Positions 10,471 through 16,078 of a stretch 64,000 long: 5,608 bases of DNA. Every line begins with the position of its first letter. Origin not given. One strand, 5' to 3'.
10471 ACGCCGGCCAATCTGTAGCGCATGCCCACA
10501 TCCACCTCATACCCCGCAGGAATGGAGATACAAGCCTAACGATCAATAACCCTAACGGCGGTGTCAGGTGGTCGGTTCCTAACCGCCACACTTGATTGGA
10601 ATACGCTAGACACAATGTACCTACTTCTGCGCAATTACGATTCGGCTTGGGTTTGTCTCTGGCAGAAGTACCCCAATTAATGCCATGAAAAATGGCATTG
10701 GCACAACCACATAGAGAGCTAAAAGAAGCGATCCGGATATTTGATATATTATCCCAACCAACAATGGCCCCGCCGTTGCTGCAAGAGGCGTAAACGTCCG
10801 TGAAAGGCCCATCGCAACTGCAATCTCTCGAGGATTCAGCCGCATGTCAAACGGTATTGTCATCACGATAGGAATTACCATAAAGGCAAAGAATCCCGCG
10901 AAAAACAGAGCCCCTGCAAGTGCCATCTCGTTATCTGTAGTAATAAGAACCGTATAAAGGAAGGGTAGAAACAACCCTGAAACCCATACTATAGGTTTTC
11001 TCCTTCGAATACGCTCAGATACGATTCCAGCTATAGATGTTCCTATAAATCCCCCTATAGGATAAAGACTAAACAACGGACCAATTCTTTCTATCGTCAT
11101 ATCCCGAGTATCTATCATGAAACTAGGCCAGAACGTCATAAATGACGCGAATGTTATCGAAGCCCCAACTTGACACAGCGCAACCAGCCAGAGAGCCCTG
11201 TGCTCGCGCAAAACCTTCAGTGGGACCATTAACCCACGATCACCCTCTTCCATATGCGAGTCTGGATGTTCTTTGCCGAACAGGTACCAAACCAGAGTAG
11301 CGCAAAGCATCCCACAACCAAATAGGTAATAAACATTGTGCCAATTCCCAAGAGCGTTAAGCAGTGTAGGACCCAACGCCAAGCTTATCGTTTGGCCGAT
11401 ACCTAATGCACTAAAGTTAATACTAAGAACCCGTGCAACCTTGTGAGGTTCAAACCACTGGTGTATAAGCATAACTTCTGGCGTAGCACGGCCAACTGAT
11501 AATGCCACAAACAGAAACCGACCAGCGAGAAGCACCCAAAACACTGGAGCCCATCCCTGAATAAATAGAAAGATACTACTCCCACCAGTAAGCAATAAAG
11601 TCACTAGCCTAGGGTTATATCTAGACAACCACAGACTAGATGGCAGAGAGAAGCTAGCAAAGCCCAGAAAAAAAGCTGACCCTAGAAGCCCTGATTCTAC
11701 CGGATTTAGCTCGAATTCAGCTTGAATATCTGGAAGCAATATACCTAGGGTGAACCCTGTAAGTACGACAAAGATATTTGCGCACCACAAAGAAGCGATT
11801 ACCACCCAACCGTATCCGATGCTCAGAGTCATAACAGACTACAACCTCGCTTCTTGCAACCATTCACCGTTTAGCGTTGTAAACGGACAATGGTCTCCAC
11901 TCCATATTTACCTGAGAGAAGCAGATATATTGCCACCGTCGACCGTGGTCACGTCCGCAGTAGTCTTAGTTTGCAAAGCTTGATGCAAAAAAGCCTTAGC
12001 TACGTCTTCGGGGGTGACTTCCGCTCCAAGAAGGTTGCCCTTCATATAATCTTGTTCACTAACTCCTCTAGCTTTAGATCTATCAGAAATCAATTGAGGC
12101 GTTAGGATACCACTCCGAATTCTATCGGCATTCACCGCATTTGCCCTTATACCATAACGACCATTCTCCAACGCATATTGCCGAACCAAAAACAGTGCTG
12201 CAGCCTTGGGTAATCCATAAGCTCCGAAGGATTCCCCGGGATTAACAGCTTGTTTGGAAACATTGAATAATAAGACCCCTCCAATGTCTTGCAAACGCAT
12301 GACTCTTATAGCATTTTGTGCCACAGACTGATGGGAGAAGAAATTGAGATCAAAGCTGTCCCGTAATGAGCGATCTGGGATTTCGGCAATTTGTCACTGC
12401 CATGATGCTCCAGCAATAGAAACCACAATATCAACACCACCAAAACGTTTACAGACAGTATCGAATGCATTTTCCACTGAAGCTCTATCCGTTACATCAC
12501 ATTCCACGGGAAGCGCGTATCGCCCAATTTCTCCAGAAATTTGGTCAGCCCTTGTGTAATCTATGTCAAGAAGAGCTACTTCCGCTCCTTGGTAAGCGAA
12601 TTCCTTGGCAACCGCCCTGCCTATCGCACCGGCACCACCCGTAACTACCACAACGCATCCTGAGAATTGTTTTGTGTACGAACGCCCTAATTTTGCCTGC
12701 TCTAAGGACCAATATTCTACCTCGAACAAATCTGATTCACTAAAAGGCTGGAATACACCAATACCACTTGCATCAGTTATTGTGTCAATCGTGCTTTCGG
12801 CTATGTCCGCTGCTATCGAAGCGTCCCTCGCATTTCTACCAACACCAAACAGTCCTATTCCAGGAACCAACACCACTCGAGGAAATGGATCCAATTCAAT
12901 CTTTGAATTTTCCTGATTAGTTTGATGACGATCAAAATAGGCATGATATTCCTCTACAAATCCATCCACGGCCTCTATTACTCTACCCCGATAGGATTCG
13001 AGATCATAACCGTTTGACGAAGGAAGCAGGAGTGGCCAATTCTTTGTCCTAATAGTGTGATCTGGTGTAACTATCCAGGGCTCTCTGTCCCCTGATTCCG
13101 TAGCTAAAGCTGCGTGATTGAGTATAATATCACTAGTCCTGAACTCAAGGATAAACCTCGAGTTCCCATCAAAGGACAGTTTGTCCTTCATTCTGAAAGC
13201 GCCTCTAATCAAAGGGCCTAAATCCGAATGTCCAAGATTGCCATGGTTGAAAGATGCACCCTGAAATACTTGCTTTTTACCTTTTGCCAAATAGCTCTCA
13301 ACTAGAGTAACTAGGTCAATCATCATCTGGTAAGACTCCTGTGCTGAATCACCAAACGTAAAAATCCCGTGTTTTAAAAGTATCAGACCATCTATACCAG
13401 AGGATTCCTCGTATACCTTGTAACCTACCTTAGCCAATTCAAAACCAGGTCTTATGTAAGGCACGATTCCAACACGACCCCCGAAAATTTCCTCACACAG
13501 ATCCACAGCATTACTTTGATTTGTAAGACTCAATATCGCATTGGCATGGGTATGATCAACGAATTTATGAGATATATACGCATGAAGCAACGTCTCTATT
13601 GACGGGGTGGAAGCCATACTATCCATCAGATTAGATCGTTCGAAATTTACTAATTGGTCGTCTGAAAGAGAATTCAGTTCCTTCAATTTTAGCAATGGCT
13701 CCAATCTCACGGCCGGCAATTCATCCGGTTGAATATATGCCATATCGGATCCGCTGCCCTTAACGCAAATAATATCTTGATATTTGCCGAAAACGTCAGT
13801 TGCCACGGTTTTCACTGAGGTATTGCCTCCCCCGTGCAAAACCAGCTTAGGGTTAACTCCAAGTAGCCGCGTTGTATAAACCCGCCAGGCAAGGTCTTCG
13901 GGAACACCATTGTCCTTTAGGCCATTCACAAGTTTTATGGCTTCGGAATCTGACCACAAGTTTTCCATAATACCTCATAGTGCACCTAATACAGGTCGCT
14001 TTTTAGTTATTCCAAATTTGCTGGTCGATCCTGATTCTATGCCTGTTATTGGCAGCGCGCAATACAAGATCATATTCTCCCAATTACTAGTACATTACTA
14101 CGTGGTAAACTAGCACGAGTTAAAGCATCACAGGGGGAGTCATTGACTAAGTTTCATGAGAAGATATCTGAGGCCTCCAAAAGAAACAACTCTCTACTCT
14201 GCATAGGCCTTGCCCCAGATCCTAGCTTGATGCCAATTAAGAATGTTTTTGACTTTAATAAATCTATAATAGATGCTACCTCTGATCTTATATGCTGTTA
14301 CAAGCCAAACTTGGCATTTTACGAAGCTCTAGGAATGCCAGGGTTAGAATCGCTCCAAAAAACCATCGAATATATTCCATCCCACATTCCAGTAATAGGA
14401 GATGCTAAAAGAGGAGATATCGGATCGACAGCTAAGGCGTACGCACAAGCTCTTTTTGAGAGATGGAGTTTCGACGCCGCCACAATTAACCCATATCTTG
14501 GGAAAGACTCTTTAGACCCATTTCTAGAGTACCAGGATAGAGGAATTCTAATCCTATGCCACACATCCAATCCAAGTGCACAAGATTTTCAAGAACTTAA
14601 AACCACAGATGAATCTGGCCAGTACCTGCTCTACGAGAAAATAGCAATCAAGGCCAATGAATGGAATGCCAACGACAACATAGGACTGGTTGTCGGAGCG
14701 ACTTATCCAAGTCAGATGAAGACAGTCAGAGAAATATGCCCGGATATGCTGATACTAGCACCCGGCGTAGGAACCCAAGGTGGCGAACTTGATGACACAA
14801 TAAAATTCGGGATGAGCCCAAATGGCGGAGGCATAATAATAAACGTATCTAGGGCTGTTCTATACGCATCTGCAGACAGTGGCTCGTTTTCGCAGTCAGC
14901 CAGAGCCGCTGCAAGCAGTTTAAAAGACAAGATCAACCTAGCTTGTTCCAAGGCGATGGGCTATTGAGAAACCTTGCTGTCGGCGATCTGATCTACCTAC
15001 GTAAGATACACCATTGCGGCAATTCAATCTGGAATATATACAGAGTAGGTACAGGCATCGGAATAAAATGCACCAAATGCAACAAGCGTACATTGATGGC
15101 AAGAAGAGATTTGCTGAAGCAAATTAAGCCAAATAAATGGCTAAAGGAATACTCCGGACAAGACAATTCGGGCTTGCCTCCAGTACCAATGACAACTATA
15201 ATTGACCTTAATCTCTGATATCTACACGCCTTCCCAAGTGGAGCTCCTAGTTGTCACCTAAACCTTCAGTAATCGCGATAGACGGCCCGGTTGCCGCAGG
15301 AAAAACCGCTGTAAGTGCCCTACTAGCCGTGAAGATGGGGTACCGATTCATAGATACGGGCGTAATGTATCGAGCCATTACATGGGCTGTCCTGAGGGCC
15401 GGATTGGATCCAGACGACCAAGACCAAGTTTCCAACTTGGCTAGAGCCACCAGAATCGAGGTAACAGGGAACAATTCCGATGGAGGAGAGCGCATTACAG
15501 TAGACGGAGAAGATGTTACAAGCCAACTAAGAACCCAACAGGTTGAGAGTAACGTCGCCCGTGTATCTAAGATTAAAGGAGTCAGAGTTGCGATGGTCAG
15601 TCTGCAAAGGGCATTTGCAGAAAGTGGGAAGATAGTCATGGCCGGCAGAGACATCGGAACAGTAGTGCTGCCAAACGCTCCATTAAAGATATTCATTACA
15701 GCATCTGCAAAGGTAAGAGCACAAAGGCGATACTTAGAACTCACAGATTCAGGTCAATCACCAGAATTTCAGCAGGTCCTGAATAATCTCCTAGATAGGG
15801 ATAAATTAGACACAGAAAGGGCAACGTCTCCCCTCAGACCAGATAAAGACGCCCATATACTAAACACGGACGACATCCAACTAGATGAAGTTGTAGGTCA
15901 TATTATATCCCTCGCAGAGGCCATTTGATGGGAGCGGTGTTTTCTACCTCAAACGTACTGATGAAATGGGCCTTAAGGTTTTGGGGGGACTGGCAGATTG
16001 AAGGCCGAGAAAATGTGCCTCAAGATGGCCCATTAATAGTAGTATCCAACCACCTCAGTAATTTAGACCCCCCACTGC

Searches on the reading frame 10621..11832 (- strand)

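Call 46: search_protein_families(library=pfam, max_evalue=0.00001, proteins=[window:10621-11832:-])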
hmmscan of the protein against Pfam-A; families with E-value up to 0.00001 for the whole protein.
window:10621-11832:- (403 aa): 2 families
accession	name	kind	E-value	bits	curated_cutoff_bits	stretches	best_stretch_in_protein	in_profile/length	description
PF07690.21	MFS_1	-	3.9e-43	148.1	33.4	1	15-328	1-320/347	Major Facilitator Superfamily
PF06779.20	MFS_4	-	1.3e-07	31.7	26.3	1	27-377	10-353/364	Uncharacterised MFS-type transporter YbfB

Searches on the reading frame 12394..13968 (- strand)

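Call 46: search_protein_families(library=pfam, max_evalue=0.00001, proteins=[window:12394-13968:-])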
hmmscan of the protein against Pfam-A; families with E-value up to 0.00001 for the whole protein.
window:12394-13968:- (524 aa): 4 families
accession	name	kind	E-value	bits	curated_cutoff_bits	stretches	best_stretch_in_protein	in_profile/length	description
PF00596.27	Aldolase_II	-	1.7e-21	77.4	22.2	1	32-226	6-182/183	Class II Aldolase and Adducin N-terminal domain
PF00106.31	adh_short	-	3.7e-17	62.9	26.6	1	439-522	2-88/195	short chain dehydrogenase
PF13561.12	adh_short_C2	-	3.7e-15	56.6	27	1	448-522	7-82/236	Enoyl-(Acyl carrier protein) reductase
PF01370.27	Epimerase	-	1.1e-06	28.6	20.9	1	440-520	1-73/240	NAD dependent epimerase/dehydratase family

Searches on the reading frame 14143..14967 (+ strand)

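Call 46: search_protein_families(library=pfam, max_evalue=0.00001, proteins=[window:14143-14967:+])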
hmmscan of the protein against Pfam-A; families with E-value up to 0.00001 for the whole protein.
window:14143-14967:+ (274 aa): 1 family
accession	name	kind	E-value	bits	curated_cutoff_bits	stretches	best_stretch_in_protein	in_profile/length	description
PF00215.30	OMPdecase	-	1.3e-28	100.9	27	1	40-243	16-212/221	Orotidine 5'-phosphate decarboxylase / HUMPS family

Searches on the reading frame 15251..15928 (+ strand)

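Call 47: search_protein_families(library=pfam, max_evalue=0.00001, proteins=[window:15251-15928:+])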
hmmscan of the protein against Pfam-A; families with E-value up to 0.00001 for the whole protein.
window:15251-15928:+ (225 aa): 2 families
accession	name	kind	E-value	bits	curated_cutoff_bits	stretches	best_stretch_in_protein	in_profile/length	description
PF02224.24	Cytidylate_kin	-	5.3e-69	232.6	26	1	8-222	1-209/211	Cytidylate kinase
PF13189.12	Cytidylate_kin2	-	4.3e-09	37.2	28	1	7-159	1-127/176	Cytidylate kinase-like family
